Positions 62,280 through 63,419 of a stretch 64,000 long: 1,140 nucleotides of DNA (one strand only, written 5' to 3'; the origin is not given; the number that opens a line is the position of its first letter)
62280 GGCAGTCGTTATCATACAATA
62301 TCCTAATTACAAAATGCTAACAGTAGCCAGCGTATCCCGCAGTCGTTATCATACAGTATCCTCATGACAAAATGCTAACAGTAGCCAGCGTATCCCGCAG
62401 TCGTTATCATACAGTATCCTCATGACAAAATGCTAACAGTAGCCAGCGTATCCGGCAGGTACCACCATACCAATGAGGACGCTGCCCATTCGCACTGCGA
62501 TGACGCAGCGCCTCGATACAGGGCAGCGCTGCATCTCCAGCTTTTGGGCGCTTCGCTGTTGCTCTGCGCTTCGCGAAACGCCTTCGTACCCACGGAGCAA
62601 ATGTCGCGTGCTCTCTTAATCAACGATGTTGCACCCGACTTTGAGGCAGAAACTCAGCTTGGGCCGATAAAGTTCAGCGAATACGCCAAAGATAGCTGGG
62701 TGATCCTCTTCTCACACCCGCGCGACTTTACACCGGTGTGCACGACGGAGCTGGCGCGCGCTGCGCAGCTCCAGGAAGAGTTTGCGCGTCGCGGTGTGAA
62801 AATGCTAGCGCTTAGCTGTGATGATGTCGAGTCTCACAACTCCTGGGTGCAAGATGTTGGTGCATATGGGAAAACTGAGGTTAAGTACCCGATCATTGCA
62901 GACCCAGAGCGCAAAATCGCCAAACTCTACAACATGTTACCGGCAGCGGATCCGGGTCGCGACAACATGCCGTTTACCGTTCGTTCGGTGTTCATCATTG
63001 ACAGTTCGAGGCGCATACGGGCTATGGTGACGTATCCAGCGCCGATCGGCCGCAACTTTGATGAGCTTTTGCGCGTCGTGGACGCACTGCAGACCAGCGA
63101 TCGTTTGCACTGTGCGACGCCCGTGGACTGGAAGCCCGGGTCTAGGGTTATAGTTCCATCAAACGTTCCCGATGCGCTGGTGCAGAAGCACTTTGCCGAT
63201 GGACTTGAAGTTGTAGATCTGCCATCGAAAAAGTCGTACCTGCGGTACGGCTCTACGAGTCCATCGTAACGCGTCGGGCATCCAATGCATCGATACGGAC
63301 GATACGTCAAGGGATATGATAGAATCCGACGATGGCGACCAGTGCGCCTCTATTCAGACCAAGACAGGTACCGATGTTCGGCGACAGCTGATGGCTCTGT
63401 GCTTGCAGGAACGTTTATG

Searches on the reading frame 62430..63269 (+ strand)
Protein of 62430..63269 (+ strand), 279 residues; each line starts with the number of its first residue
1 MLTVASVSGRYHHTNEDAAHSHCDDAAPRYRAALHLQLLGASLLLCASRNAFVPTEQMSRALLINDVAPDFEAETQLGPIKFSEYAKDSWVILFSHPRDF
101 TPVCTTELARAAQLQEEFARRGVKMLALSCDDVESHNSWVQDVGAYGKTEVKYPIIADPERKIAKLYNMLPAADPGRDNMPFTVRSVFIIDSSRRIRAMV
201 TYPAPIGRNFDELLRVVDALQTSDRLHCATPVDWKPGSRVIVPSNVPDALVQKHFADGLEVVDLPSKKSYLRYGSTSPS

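Call 54: search_protein_families(library=pfam, proteins=[window:62430-63269:+], max_evalue=0.01)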
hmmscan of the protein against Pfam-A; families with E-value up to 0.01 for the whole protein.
window:62430-63269:+ (279 aa): 4 families
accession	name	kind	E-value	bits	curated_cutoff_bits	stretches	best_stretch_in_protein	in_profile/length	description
PF00578.27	AhpC-TSA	-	7.1e-32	110.4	26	1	64-198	1-123/124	AhpC/TSA family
PF08534.16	Redoxin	-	1.8e-15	57.4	26.6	1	65-203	3-135/148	Redoxin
PF10417.14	1-cysPrx_C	-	1.2e-05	25.6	21.1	1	219-249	1-32/41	C-terminal domain of 1-Cys peroxiredoxin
PF13911.12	AhpC-TSA_2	-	0.0077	17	27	0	113-169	4-54/114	AhpC/TSA antioxidant enzyme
